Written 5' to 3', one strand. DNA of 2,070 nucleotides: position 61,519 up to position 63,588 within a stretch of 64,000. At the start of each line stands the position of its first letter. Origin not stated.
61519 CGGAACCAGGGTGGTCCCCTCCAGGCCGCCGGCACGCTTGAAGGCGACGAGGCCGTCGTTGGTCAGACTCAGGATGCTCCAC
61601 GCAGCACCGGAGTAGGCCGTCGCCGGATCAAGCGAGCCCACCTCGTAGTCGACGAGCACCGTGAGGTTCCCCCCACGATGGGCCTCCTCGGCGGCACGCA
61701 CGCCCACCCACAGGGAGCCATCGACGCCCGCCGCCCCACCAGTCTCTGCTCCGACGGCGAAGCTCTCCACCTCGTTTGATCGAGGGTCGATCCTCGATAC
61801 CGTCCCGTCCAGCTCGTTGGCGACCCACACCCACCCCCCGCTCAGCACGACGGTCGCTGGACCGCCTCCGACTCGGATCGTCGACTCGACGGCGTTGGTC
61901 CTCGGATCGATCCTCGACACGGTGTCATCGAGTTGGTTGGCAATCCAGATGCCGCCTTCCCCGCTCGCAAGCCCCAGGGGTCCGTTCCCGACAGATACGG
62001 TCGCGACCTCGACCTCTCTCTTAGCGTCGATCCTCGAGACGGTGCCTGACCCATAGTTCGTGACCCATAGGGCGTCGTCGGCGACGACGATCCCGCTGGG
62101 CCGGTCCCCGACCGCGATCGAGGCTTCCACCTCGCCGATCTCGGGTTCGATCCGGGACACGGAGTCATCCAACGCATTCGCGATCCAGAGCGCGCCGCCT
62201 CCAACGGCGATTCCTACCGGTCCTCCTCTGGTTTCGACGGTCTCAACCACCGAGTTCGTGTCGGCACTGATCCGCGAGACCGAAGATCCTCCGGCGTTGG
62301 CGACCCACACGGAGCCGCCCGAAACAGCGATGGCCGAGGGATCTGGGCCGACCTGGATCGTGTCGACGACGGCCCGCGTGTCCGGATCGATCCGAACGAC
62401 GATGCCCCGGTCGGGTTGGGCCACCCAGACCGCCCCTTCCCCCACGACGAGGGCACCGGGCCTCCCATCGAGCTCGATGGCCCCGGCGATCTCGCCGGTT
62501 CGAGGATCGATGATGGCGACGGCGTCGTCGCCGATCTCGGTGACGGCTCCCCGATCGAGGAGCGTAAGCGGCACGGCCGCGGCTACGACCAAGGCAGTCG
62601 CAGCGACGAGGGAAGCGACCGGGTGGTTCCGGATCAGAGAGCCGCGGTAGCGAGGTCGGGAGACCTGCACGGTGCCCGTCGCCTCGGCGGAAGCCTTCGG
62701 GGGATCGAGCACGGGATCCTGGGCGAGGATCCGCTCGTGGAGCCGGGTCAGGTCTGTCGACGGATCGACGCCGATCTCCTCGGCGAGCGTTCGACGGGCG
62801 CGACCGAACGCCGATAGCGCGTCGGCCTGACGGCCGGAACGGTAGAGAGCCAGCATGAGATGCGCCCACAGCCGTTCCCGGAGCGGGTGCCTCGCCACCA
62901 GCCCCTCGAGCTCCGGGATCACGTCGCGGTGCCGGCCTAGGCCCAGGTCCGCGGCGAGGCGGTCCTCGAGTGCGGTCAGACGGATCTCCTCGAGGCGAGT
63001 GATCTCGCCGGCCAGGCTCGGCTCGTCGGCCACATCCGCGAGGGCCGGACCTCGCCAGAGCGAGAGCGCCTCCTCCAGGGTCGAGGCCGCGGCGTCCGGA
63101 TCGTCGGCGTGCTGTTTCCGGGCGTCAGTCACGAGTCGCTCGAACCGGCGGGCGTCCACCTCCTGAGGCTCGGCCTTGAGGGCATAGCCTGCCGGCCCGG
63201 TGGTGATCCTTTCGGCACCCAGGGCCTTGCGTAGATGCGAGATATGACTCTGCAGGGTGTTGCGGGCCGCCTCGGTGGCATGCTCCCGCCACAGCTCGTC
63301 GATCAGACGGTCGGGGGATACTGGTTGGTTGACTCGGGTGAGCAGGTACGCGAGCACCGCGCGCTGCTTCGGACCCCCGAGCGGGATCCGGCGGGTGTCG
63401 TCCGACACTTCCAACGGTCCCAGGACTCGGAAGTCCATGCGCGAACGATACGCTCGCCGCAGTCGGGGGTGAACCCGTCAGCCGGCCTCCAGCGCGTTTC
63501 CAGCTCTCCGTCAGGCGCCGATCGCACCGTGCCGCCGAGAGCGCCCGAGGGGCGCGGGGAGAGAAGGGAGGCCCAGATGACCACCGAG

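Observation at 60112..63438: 1108-aa one-component transmembrane regulator combining SARP/BTAD DNA-binding, a YVTN beta-propeller and a family-5 solute-binding domain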

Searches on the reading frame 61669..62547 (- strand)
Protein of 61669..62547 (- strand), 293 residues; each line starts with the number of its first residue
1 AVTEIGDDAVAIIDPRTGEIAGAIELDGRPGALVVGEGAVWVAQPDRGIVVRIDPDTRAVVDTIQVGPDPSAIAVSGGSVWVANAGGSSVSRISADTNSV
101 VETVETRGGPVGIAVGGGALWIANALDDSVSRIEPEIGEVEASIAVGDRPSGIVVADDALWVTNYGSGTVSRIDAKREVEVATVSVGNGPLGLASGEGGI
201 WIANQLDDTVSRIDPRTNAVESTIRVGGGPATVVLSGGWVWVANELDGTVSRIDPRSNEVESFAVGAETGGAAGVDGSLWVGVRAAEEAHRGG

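Call 106: predict_structure(alignment_id=A2)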
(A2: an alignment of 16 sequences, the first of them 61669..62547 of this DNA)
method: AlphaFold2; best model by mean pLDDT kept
length: 293 residues; sequences in the alignment: 16
mean_pLDDT: 93.1   pTM: 0.90
mean pLDDT of the five models: 93.1, 92.9, 92.4, 92.2, 91.9
residues with pLDDT >= 90: 258; 70-90: 24; 50-70: 5; < 50: 6
segments of 3 or more residues with pLDDT < 50: 288-293
pLDDT, mean of each block of 10 residues (from residue 1): 77 91 93 97 97 97 97 96 97 97 94 95 97 94 95 94 98 95 97 92 98 96 96 93 95 95 90 93 72 37
secondary structure, 60 per line:
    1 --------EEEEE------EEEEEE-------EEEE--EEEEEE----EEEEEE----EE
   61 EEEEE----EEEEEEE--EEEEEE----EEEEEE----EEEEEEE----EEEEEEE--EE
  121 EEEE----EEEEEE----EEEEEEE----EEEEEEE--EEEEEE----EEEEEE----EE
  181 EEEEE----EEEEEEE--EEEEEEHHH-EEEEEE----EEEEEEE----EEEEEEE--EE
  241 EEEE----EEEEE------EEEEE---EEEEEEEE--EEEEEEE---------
elements in order: E9-13 E20-25 E33-36 E39-44 E49-54 E59-65 E70-76 E79-84 E89-94 E99-105 E110-116 E119-124 E129-134 E139-145 E150-156 E159-164 E169-174 E179-185 E190-196 E199-204 E209-214 E219-225 E230-236 E239-244 E249-253 E260-264 E268-275 E278-284
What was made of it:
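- Checked: The propeller-only model has pLDDT 93.1 and pTM 0.90 (call 106).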

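Call 108: fold_search(model_id=the predicted structure, library=pdb)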
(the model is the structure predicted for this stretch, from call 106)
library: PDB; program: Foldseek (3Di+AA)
matches with E <= 10: 1952; with E <= 0.001: 1660
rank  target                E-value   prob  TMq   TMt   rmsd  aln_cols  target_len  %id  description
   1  1l0q_A                4.3e-19  1.00  0.87  0.66   2.2       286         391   31  Tandem YVTN beta-propeller and PKD domains from an archaeal surface layer protein (released 2002-11-06)
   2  8ptf                  2.4e-15  1.00  0.65  0.57   6.8       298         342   18  The surface-exposed lipo-protein of BtuG2 in complex with cyanocobalamin. (released 2024-07-24)
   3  8blw_B                1.4e-14  1.00  0.66  0.32   6.5       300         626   19  Vitamin B12 transporter BtuB1 with lipoprotein BtuG1 from B. theta (released 2023-08-16)
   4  8ptd                  1.7e-14  1.00  0.70  0.60   6.0       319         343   16  The surface-exposed lipo-protein of BtuG1 in complex with cyanocobalamin. (released 2024-07-24)
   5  3bws_A                1.8e-14  1.00  0.73  0.53   6.1       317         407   14  Crystal structure of the leptospiral antigen Lp49 (released 2008-10-07)
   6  8bmx_D                2.9e-14  1.00  0.77  0.68   4.3       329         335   16  Bacteroides thetaiotaomicron B12 TonB dependent transporter in complex with a surface lipoprotein (released 2023-09-20)
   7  2qc5                  4.5e-14  1.00  0.80  0.79   4.5       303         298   18  Streptogramin B lyase structure (released 2008-10-14)
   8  8okv_D                1.1e-13  1.00  0.78  0.71   4.0       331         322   15  lipoprotein BT2095 from Bacteroides thetaiotamicron bound to cyanocobalamin CnCbl (released 2023-09-20)
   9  6tjh_A                1.1e-13  1.00  0.61  0.51   6.9       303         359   19  Crystal structure of the computationally designed Cake9 protein (released 2020-05-06)
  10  6tjg                  1.6e-13  1.00  0.71  0.65   6.2       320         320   18  Crystal structure of the computationally designed Cake8 protein (released 2020-05-06)
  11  3dsm                  1.7e-13  1.00  0.76  0.69   4.5       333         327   17  Crystal structure of the surface layer protein BACUNI_02894 from Bacteroides uniformis, Northeast Structural Genomics Co (released 2008-09-09)
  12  7seu_D                1.8e-13  1.00  0.79  0.74   3.2       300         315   19  Crystal structure of E coli contaminant protein YncE co-purified with a plant protein (released 2022-04-20)
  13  8prj                  1.8e-13  1.00  0.74  0.68   4.4       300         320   18  The structure of v31Bagel8 (released 2024-07-24)
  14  8bmz_B                1.9e-13  1.00  0.75  0.67   4.4       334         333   16  Bacteroides thetaiotaomicron surface lipoprotein BT1954 bound to adenosylcobalamin (released 2023-08-16)
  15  8bai_A                2.1e-13  1.00  0.76  0.70   4.4       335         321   17  The surface-exposed lipo-protein of BtuG2 in complex with cyanocobalamin. (released 2023-10-25)
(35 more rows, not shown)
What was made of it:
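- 61684..62526 (-): Seven-bladed YVTN beta-propeller, residues 305-585, made of seven 40-residue blades. This stretch carries the 120-nt DNA periodicity. Best solved match is 1l0q, a YVTN propeller of an archaeal S-layer protein: E 4.3e-19, TM-score relative to the query 0.87, rmsd 2.2 A, 31% identity (call 108).
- On YVTN beta-propeller: Best PDB match is 1l0q (call 108).
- Closest known: YVTN seven-bladed beta-propeller of the Methanosarcina surface-layer protein. Same: TM-score relative to the query 0.87, rmsd 2.2 A, 31% identity (call 108).
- The best propeller match is from a surface-layer protein (call 108).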

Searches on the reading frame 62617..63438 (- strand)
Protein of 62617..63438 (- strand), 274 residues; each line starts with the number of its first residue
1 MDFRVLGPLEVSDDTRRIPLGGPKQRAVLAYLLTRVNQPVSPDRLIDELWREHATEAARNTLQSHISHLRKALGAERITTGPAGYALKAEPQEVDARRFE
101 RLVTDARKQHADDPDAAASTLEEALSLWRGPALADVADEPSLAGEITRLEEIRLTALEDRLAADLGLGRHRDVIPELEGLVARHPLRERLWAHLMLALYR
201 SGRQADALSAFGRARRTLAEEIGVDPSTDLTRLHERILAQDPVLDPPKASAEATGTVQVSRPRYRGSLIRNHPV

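Call 28: search_solved_structures(query=window:62617-63438:-, show_alignments=2)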
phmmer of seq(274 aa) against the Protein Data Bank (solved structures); distinct sequences matched with E-value up to 0.001: 7.
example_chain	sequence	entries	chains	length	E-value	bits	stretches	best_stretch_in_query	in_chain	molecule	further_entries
2fez_A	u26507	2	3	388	2.6e-47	165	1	1-263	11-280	Probable regulatory protein embR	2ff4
8hvr_I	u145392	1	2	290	1.2e-41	146.5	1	3-244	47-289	Regulatory protein AfsR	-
8k60_I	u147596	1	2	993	1.6e-41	146.1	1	3-258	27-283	Regulatory protein AfsR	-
8jke_I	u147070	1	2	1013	1.6e-41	146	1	3-258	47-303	Regulatory protein AfsR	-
2m87_A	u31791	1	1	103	0.00017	24.7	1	23-87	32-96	Transcriptional regulatory protein basR/pmrA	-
4s04_A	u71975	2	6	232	0.00048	23.2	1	23-87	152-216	DNA-binding transcriptional regulator BasR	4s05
8jo2_H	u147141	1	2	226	0.0005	23.2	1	23-87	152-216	DNA-binding transcriptional regulator BasR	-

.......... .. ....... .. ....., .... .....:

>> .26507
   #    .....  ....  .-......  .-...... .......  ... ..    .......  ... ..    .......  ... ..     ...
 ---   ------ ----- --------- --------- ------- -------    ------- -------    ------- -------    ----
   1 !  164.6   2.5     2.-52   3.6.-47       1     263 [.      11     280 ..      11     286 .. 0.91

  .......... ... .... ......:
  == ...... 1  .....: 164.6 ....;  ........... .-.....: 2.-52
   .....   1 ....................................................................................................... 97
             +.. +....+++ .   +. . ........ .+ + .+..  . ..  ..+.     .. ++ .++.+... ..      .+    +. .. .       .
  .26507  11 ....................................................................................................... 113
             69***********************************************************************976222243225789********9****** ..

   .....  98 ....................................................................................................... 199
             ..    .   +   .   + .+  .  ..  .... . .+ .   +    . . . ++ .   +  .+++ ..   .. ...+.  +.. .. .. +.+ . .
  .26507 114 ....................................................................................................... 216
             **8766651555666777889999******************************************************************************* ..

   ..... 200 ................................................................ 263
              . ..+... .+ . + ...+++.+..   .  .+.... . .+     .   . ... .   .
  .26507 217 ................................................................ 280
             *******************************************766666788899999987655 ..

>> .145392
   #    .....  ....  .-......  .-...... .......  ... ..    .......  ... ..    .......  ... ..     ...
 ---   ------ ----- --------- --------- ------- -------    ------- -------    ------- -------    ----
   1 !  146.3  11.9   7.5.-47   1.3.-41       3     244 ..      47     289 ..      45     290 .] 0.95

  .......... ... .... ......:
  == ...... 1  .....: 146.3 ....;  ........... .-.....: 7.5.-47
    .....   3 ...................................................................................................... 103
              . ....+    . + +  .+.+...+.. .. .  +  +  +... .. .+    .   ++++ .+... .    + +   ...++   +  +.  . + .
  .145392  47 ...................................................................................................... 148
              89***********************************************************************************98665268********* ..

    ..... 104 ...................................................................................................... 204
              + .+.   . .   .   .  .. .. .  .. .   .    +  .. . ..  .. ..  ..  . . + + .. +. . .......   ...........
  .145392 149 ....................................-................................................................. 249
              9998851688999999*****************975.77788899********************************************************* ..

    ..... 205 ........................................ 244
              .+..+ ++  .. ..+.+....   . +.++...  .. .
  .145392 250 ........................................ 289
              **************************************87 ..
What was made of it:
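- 63169..63438 (-): OmpR-type winged-helix DNA-binding domain, residues 1-90. The recognition helix lies at about residues 56-73. PDB matches: EmbR 2fez at 2.6e-47 and AfsR 8hvr/8k60/8jke at about 1e-41 (call 28).
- Closest known: AfsR. Same: The head is homologous over the whole ODB plus BTA region (E 1e-41 to 3e-47, call 28).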
